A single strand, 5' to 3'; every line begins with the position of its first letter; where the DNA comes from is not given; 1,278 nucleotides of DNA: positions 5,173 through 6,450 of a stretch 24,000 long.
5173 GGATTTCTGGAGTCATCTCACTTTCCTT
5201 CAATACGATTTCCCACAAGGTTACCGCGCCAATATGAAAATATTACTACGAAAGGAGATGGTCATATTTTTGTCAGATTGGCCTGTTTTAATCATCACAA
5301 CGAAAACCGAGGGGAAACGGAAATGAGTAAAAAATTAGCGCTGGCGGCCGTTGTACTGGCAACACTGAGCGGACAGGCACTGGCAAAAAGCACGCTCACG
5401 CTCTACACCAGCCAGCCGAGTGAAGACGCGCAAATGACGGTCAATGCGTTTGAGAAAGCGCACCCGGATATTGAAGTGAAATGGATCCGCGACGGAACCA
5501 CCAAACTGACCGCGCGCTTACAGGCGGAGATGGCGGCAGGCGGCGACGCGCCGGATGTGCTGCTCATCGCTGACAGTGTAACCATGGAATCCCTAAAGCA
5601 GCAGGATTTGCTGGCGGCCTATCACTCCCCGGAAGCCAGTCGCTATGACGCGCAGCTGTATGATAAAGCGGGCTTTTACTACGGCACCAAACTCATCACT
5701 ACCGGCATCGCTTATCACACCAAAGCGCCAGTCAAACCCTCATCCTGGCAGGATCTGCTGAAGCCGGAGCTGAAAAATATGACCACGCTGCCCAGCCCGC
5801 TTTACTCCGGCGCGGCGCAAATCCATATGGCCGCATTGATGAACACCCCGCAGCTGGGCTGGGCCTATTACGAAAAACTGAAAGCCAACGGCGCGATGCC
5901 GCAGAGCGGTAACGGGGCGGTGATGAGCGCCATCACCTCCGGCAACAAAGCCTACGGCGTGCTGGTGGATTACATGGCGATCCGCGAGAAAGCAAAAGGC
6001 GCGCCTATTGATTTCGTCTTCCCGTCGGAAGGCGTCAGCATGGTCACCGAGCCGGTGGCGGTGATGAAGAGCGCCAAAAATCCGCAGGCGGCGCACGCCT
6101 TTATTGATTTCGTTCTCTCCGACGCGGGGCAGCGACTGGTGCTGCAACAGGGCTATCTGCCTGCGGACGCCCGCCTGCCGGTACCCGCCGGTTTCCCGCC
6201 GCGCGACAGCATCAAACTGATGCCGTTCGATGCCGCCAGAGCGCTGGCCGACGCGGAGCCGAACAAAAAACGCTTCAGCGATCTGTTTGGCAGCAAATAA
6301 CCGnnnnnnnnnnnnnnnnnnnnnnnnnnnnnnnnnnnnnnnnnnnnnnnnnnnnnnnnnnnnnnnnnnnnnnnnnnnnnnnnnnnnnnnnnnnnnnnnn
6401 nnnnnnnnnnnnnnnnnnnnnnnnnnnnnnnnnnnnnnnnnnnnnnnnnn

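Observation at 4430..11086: DeoR regulator plus Fbp/Afu-type ABC importer in one operon with three hydrolases: candidate uncharacterised organophosphate uptake-and-cleavage system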

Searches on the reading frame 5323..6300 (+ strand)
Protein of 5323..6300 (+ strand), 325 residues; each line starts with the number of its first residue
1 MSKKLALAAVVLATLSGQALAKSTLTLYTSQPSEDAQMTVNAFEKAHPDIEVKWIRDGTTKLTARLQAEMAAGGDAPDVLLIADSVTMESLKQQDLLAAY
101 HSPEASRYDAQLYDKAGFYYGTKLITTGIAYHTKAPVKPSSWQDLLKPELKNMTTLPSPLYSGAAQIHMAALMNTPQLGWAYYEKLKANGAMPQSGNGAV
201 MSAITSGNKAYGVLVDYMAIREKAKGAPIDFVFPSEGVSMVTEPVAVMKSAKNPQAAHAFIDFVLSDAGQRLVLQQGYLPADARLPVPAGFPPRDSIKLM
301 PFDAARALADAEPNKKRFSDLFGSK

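Call 3: search_protein_families(library=pfam, proteins=[window:5323-6300:+], max_evalue=0.01)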
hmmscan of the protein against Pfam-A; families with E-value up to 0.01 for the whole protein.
window:5323-6300:+ (325 aa): 4 families
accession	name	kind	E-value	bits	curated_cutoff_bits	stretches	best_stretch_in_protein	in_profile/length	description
PF01547.30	SBP_bac_1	-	5.3e-25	89.5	26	1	38-270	13-306/307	Bacterial extracellular solute-binding protein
PF13531.11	SBP_bac_11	-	1.1e-24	88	25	1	40-278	17-226/227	Bacterial extracellular solute-binding protein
PF13343.11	SBP_bac_6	-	7.7e-23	81.7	24.6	1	76-303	3-240/245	Bacterial extracellular solute-binding protein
PF13416.11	SBP_bac_8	-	1.1e-22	81.6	27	1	40-281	3-261/279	Bacterial extracellular solute-binding protein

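Call 4: search_protein_families(library=ncbifam, proteins=[window:5323-6300:+], max_evalue=0.01)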
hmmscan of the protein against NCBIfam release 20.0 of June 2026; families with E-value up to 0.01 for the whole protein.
window:5323-6300:+ (325 aa): 11 families
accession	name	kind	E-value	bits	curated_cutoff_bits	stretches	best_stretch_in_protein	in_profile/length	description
TIGR03261.1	phnS2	equivalog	2.8e-45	154.9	392.75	1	6-300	5-307/334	putative 2-aminoethylphosphonate ABC transporter substrate-binding protein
NF011620.1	PRK15046.1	equivalog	3.2e-16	59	310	1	5-278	5-286/334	2-aminoethylphosphonate ABC transporter substrate-binding protein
TIGR03227.1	PhnS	equivalog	5.3e-12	45.3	395.3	1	4-273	14-292/360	2-aminoethylphosphonate ABC transporter substrate-binding protein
TIGR01254.1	sfuA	subfamily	1.1e-11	44.6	93.4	1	22-275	2-261/306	thiamine ABC transporter substrate-binding protein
NF007048.0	PRK09501.1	equivalog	4.4e-06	25.8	582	1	128-267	137-281/348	spermidine/putrescine ABC transporter substrate-binding protein PotD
TIGR03850.1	bind_CPR_0540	equivalog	1.1e-05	24.3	299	0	38-86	52-97/437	carbohydrate ABC transporter substrate-binding protein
TIGR01256.1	modA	equivalog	5.9e-05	23.1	62.5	1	200-272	142-212/217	molybdate ABC transporter substrate-binding protein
TIGR00971.1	3a0106s03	subfamily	0.00014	21.3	155.5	1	38-171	20-147/315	sulfate ABC transporter substrate-binding protein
NF041888.1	ABC_SBP_YdcS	equivalog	0.00069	18.5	725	1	215-270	255-310/379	putative ABC transporter substrate-binding protein YdcS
TIGR02136.1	ptsS_2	subfamily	0.00079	18.7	206.6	1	247-280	259-294/295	phosphate ABC transporter substrate-binding protein PstS family protein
NF003196.0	PRK04168.1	equivalog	0.0048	15.8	355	0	242-278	278-313/338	tungstate ABC transporter substrate-binding protein WtpA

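Call 12: search_solved_structures(query=window:5323-6297:+, max_evalue=0.001, show_alignments=2)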
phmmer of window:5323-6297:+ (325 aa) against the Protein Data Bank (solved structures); distinct sequences matched with E-value up to 0.001: 46.
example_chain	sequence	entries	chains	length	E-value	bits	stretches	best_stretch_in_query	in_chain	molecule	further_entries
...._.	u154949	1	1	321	7.9e-18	68.3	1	25-278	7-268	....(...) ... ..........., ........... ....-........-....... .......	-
6wce_A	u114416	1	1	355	6.2e-17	65.3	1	20-306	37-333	Pyridoxal-5-phosphate binding protein A (P5PA)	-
4r72_A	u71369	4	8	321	6e-15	58.8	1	22-278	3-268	ABC-type Fe3+ transport system, periplasmic component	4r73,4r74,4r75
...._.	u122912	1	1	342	8.9e-13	51.7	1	22-277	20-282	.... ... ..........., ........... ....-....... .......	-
7f6e_A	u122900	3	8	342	1.8e-12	50.7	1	22-277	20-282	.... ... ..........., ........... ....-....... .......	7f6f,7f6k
7f6p_A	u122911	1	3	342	1.9e-12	50.6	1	22-277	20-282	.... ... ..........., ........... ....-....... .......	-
7f6r_A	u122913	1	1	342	2.2e-12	50.4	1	22-277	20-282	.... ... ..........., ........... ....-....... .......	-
7f6s_A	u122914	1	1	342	2.6e-12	50.1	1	22-277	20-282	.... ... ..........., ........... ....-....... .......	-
7f6n_A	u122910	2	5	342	4.7e-12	49.3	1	22-277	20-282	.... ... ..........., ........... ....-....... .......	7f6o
7f6t_A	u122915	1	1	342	6.2e-12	48.9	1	22-277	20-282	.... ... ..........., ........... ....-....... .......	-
7f6u_A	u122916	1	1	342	2.9e-11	46.7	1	22-277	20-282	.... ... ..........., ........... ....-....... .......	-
6fjl_A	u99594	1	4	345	1.5e-09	41.1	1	23-290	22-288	ABC-type Fe3+ transport system, periplasmic component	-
6iwf_A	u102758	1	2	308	1.5e-09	41.1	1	24-306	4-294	Ferric iron-binding protein HitA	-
6ivy_A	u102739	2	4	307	1.6e-09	41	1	24-306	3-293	Periplasmic Ferric iron-binding Protein HitA | Ferric iron-binding periplasmic protein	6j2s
6hhb_A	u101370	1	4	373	1.7e-09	40.9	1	23-290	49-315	ABC-type Fe3+ transport system, periplasmic component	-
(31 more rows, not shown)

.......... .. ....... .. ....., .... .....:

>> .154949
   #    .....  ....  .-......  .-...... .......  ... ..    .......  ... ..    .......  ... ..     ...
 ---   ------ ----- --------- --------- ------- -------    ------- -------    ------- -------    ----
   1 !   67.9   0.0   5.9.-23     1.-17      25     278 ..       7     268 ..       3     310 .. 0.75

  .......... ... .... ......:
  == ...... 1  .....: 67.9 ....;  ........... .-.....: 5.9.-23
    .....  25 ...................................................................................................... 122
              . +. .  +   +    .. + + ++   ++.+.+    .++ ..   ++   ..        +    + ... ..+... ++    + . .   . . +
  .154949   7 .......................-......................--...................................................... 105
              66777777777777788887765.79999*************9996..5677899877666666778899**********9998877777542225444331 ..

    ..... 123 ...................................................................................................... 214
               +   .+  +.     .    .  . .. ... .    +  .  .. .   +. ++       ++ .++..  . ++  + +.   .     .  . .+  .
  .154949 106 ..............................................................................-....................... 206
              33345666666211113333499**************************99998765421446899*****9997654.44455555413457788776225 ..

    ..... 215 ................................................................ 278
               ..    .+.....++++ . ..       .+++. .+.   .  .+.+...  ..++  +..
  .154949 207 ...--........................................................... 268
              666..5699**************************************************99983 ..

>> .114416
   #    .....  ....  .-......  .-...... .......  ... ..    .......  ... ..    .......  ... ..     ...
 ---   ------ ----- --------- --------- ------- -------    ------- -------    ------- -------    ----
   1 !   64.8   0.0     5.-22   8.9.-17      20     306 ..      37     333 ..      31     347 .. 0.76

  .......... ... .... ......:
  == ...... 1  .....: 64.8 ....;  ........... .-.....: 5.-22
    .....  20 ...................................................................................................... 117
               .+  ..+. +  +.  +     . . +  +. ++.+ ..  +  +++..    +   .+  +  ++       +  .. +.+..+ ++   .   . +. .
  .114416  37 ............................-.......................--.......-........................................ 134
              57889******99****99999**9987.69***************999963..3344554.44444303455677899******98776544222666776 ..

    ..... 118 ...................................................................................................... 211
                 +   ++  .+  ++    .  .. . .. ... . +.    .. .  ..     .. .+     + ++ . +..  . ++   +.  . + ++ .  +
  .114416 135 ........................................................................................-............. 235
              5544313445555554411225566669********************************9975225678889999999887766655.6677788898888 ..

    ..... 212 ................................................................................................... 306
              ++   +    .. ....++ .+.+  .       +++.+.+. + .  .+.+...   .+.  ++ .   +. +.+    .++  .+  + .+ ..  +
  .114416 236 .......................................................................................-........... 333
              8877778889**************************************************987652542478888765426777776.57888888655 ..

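Call 26: find_homologous_proteins(query=window:5323-6297:+, max_evalue=1e-20)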
Query window:5323-6297:+ (325 aa): 3436 proteins with E <= 1e-20 among 8000 candidates; the best 120 are listed.
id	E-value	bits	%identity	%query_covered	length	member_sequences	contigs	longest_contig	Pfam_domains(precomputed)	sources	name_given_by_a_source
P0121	1.5e-196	670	94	100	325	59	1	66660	PF13531.12,PF13416.12,PF13343.12,PF01547.31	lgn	-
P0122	1.8e-185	634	89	100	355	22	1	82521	PF13531.12,PF13416.12,PF13343.12,PF01547.31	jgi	-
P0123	4.6e-181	619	86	100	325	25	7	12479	PF13531.12,PF13416.12,PF13343.12,PF01547.31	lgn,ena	-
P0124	1.5e-180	617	86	100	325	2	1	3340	PF13531.12,PF13416.12,PF13343.12,PF01547.31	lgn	-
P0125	2.2e-180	617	86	100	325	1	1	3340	PF13531.12,PF13416.12,PF13343.12,PF01547.31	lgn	-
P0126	6.5e-180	615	86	100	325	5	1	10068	PF13531.12,PF13416.12,PF13343.12,PF01547.31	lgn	-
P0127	6.6e-180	615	86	100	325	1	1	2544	PF13531.12,PF13416.12,PF13343.12,PF01547.31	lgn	-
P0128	8.3e-180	615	86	100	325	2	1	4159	PF13531.12,PF13416.12,PF13343.12,PF01547.31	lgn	-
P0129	1.0e-179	615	86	100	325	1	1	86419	PF13531.12,PF13416.12,PF13343.12,PF01547.31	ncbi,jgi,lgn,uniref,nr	ncbi:ABC transporter substrate-binding protein [Kosakonia sp.]|uniref:ABC transporter substrate-bind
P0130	1.4e-179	614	86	100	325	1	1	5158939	PF13531.12,PF13416.12,PF13343.12,PF01547.31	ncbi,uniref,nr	ncbi:ABC transporter substrate-binding protein [Kosakonia sp. R1.Fl]|uniref:ABC transporter substrat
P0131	5.8e-179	612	86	100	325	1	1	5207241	PF13531.12,PF13416.12,PF13343.12,PF01547.31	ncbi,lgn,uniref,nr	ncbi:ABC transporter substrate-binding protein [Kosakonia sacchari]|uniref:ABC transporter substrate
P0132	1.6e-178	611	86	100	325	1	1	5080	PF13531.12,PF13416.12,PF13343.12,PF01547.31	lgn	-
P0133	3.9e-178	609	85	100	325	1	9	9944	PF13531.12,PF13416.12,PF13343.12,PF01547.31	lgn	-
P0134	4.6e-178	609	85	100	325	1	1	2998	PF13531.12,PF13416.12,PF13343.12,PF01547.31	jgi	jgi:iron(III) transport system substrate-binding protein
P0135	5.9e-178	609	85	100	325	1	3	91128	PF13531.12,PF13416.12,PF13343.12,PF01547.31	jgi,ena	-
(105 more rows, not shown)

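Call 33: search_solved_structures(query=A2, max_evalue=0.00001, show_alignments=4)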
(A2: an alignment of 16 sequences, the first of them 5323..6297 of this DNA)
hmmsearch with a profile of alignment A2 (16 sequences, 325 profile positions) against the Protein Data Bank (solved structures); distinct sequences matched with E-value up to 0.00001: 48.
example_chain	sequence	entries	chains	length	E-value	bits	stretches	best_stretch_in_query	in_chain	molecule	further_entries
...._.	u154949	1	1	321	4.1e-27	97.9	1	23-306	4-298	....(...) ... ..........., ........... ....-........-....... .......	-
4r72_A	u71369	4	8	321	7.8e-25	90.5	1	24-279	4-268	ABC-type Fe3+ transport system, periplasmic component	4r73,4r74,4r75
6wce_A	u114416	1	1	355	1.8e-22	82.7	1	14-307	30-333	Pyridoxal-5-phosphate binding protein A (P5PA)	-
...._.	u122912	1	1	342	3.7e-19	71.8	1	19-293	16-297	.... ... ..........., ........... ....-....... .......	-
7f6t_A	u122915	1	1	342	5e-19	71.4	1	19-293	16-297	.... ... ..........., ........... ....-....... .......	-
7f6p_A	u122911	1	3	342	5.6e-19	71.2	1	19-293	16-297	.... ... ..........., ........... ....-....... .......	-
7f6s_A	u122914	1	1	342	6.9e-19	70.9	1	19-293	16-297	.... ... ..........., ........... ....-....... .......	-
7f6e_A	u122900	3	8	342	7e-19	70.9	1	19-293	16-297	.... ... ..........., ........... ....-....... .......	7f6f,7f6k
7f6r_A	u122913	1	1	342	1.8e-18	69.5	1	19-293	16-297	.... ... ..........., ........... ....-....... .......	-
7f6n_A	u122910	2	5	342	3.4e-18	68.7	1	19-293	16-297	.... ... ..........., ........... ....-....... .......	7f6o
7f6u_A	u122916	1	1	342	8.8e-18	67.3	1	19-293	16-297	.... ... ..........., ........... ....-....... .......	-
1y4t_A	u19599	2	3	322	1.9e-16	62.9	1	26-290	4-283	putative iron-uptake ABC transport system periplasmic iron-binding protein | Putative iron-uptake ABC transport system,periplasmic iron-binding protein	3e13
8k7n_A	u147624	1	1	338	2e-12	49.7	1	7-275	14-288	Ferric iron ABC transporter, iron-binding protein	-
6fjl_A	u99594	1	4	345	2.9e-12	49.2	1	25-292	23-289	ABC-type Fe3+ transport system, periplasmic component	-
6hhb_A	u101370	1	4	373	2.9e-12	49.1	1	25-292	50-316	ABC-type Fe3+ transport system, periplasmic component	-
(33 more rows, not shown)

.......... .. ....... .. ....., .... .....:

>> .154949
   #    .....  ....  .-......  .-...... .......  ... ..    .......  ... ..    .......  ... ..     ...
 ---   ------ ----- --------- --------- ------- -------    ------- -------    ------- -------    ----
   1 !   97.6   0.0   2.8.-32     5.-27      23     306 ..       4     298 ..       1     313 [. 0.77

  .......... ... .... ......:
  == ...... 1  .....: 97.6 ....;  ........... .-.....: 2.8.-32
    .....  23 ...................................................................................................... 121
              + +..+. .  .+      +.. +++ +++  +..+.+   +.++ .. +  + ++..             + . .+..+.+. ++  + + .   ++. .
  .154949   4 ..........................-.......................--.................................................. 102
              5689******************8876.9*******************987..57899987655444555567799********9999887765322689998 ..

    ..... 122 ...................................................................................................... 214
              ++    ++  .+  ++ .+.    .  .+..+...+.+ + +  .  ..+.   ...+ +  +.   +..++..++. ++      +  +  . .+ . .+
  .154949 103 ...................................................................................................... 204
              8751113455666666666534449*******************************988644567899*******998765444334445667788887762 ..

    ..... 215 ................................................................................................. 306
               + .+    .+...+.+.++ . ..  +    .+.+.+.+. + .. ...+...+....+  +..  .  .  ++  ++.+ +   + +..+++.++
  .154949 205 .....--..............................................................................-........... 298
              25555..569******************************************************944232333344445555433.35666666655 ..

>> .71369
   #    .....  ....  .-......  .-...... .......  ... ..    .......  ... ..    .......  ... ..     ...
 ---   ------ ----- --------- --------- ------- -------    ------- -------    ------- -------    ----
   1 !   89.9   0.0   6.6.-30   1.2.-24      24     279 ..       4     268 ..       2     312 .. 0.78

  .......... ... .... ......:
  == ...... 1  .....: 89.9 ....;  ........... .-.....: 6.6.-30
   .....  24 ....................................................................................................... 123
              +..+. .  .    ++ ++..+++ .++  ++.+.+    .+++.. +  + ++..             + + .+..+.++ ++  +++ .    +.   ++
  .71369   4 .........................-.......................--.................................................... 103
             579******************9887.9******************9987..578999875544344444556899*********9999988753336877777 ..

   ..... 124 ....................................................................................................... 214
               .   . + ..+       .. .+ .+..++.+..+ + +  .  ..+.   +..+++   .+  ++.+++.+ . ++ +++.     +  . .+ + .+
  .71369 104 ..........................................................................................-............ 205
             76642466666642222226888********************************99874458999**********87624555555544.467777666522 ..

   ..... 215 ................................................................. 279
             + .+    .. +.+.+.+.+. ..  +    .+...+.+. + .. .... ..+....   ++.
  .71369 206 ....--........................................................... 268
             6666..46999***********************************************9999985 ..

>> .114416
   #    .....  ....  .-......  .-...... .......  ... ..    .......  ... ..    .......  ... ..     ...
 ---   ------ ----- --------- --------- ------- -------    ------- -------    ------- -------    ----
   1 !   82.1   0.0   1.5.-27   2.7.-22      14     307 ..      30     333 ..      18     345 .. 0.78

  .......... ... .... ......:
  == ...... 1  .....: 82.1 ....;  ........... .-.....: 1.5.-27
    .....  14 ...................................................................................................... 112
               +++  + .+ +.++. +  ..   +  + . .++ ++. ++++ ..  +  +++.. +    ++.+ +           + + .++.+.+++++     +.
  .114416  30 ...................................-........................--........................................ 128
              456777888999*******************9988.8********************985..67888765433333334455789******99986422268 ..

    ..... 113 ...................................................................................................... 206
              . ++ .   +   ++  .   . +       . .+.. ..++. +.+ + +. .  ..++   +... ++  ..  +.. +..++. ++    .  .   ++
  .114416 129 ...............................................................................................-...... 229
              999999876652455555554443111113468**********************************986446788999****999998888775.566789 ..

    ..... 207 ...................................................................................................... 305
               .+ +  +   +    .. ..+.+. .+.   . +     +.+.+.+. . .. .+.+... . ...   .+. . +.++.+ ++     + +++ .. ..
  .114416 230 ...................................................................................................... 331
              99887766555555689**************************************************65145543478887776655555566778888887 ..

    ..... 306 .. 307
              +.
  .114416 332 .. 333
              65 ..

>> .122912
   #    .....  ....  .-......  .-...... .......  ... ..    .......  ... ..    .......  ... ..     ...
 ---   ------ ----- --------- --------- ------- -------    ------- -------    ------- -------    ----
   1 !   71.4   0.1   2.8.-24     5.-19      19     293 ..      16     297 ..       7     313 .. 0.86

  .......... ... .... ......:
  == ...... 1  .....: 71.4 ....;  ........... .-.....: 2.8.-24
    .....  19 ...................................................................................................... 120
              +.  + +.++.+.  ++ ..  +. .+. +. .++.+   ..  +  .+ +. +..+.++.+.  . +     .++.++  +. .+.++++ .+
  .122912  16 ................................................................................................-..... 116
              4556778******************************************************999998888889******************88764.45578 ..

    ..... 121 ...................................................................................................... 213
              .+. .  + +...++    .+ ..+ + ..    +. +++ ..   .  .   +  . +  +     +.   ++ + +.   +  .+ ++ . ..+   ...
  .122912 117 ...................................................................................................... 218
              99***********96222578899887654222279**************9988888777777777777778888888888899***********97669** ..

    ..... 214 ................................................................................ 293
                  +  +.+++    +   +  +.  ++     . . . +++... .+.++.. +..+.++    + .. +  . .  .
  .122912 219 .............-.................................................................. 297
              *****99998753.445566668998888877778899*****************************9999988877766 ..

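Call 78: search_protein_families(library=padloc, proteins=[window:5323-6297:+], max_evalue=0.001)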
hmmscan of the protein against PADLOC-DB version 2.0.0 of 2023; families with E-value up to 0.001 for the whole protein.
window:5323-6297:+ (325 aa): 0 families
